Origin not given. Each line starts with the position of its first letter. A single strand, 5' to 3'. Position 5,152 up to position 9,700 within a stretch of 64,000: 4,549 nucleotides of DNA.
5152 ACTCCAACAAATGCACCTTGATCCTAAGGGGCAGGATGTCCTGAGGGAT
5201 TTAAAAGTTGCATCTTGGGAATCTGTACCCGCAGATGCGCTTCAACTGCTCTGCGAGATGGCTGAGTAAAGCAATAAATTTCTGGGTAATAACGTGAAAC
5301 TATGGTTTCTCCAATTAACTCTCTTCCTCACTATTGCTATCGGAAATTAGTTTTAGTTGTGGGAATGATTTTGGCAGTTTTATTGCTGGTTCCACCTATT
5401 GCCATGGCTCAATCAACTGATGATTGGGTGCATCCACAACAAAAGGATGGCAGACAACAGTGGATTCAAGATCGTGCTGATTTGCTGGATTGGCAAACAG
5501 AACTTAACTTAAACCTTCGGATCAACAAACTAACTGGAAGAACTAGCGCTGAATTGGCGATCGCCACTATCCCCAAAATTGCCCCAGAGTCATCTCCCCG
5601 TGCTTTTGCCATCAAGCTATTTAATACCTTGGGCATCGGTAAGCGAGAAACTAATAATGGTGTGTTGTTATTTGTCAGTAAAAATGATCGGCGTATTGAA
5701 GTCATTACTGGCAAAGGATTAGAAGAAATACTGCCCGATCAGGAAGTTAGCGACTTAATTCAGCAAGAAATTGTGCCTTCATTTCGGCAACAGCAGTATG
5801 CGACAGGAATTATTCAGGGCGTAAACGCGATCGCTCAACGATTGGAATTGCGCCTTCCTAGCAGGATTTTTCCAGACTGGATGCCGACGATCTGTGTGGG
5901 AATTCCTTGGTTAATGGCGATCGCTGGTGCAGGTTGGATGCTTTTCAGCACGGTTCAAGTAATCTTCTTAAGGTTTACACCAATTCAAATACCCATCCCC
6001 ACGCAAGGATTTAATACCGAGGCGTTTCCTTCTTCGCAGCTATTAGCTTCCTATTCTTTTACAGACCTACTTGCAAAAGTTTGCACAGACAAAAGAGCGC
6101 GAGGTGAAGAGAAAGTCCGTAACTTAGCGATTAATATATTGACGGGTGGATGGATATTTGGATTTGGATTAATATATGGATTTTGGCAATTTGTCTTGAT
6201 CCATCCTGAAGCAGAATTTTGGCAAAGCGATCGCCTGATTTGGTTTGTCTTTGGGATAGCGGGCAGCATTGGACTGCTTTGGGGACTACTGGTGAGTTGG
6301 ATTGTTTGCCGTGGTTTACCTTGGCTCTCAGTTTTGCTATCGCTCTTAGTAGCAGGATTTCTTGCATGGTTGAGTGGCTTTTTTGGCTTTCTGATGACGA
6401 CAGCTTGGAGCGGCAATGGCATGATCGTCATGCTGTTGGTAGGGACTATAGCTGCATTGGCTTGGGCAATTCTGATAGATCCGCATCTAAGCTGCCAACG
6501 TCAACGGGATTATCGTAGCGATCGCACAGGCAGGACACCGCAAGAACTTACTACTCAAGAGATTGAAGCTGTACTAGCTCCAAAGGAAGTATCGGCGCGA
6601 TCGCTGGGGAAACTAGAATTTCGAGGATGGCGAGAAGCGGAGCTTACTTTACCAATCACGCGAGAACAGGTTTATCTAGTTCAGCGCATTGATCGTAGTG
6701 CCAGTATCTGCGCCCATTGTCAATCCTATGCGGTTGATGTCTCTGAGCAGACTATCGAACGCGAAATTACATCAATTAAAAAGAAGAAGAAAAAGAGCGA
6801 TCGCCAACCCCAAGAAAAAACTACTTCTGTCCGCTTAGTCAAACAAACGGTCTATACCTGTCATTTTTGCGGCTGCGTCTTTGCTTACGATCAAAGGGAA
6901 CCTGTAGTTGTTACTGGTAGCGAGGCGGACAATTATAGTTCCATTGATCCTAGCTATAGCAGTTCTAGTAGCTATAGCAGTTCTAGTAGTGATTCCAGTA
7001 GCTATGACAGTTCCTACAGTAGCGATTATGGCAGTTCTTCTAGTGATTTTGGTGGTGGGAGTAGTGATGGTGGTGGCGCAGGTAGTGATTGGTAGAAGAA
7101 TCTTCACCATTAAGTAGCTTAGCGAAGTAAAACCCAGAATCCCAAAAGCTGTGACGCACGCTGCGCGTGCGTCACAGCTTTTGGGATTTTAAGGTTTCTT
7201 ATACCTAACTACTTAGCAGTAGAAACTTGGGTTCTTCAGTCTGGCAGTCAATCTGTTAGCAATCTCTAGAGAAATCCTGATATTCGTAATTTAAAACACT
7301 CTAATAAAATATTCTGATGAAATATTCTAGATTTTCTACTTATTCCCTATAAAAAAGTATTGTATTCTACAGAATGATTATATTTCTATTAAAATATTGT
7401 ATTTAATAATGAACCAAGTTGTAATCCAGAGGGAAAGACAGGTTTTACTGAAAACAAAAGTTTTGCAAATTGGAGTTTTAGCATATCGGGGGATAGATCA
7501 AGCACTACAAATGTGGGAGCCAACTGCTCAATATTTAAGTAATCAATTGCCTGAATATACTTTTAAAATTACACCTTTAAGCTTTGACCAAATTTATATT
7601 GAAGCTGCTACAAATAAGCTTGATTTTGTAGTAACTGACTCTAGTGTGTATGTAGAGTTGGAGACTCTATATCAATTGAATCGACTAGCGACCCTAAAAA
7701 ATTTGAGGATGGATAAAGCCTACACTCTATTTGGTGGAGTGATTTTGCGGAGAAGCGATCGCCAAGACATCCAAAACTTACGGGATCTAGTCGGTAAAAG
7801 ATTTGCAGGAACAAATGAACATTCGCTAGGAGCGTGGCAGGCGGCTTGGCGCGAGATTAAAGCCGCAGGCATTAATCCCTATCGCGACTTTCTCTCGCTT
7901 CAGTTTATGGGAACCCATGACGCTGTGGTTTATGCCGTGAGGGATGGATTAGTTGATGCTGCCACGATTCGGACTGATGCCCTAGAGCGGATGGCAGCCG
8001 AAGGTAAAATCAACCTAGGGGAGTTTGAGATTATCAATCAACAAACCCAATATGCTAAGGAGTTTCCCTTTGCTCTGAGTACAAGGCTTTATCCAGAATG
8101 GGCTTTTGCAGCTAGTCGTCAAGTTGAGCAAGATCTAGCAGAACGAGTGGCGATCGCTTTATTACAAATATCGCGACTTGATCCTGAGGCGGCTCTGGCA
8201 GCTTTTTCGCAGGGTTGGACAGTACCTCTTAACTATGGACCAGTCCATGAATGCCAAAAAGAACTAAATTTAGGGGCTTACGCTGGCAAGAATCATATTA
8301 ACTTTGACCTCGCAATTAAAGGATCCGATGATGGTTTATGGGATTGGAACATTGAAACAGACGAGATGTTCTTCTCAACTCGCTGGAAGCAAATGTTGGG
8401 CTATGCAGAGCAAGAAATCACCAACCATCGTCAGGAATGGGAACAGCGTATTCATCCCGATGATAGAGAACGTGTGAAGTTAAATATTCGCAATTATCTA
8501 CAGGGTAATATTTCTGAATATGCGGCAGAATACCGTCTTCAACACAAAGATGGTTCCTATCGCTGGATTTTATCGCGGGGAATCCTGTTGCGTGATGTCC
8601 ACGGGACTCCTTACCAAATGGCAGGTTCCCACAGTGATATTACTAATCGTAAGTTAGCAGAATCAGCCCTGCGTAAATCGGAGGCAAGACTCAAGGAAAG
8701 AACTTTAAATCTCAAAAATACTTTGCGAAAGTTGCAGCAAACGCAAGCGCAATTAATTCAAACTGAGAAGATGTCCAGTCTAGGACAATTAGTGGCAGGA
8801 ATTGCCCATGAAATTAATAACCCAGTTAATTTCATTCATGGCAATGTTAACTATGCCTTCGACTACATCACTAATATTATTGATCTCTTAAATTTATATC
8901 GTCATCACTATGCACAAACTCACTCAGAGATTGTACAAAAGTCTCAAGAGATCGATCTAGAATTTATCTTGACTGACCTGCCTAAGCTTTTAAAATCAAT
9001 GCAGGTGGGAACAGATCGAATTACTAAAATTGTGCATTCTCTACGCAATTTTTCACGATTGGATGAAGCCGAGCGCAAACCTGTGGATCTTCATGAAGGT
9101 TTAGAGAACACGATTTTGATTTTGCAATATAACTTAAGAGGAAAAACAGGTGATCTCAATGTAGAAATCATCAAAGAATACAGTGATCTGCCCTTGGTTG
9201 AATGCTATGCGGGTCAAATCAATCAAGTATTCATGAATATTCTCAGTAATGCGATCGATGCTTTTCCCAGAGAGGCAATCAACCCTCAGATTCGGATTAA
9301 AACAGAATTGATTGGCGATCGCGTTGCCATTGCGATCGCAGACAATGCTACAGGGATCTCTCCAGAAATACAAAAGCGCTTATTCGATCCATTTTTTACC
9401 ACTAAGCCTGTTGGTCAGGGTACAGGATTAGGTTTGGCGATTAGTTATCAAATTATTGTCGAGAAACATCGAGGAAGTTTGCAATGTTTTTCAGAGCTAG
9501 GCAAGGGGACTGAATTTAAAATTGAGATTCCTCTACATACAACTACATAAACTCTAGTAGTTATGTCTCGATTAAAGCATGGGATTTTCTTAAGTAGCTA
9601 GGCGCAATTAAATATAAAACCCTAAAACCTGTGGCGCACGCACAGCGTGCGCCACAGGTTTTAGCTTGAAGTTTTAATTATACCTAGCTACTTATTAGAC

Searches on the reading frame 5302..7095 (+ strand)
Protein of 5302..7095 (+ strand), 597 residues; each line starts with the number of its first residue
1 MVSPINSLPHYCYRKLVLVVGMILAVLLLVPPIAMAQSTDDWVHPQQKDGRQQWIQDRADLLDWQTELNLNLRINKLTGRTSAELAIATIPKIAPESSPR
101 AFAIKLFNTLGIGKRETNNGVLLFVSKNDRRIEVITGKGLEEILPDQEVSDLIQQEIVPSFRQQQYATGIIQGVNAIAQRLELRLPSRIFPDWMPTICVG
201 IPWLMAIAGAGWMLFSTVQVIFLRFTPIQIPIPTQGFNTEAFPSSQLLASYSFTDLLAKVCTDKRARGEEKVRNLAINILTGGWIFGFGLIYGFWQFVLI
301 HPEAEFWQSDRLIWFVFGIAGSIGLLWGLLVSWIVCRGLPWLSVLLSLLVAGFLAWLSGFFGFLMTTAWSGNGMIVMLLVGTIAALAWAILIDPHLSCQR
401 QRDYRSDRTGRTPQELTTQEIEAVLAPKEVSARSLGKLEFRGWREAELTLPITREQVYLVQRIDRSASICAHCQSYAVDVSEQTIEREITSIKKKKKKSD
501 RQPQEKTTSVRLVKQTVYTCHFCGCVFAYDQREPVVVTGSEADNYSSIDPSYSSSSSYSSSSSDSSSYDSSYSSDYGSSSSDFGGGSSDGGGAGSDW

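Call 47: search_protein_families(library=pfam, proteins=[window:5302-7095:+], max_evalue=0.0001)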
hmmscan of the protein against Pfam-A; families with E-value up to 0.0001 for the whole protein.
window:5302-7095:+ (597 aa): 1 family
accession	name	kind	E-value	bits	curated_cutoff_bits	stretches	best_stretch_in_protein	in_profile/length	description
PF04536.20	TPM_phosphatase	-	1e-31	110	22.1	1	55-179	1-124/125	TPM domain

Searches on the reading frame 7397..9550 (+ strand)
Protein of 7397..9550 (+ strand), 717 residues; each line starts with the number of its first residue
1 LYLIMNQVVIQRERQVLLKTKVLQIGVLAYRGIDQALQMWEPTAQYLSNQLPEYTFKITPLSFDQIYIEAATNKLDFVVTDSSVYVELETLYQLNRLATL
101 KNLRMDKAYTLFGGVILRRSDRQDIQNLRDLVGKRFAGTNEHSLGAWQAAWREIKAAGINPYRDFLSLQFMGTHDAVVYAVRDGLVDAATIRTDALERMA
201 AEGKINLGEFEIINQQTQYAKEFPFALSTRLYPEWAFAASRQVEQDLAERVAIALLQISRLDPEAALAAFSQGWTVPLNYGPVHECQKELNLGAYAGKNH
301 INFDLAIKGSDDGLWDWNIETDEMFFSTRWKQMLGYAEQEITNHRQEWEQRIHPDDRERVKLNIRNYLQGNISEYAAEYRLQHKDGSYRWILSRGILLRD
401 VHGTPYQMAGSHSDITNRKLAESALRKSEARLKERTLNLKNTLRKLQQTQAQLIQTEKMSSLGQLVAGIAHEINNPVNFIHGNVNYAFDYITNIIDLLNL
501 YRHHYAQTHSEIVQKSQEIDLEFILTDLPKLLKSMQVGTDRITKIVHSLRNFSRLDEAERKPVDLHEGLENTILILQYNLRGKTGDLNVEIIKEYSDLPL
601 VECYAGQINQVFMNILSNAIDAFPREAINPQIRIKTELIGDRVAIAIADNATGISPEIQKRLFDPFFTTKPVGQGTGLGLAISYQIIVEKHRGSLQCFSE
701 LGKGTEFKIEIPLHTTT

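Call 47: search_protein_families(library=pfam, proteins=[window:7397-9550:+], max_evalue=0.0001)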
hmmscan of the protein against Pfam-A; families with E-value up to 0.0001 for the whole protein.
window:7397-9550:+ (717 aa): 6 families
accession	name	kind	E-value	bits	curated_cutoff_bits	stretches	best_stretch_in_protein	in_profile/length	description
PF12974.12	Phosphonate-bd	-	9e-37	127.2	27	1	25-266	1-223/242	ABC transporter, phosphonate, periplasmic substrate-binding protein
PF08447.18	PAS_3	-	1.4e-24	86.6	25.6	1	324-411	2-88/89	PAS fold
PF02518.31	HATPase_c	-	6.3e-24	85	26.4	1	607-714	5-110/111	Histidine kinase-, DNA gyrase B-, and HSP90-like ATPase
PF00512.31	HisKA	-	1.1e-08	35.5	26.9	1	462-557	2-65/66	His Kinase A (phospho-acceptor) domain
PF00989.32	PAS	-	8.9e-07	29.4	22.6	1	304-415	4-113/113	PAS fold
PF13426.13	PAS_9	-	1.3e-05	25.8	27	1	325-416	15-102/103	PAS domain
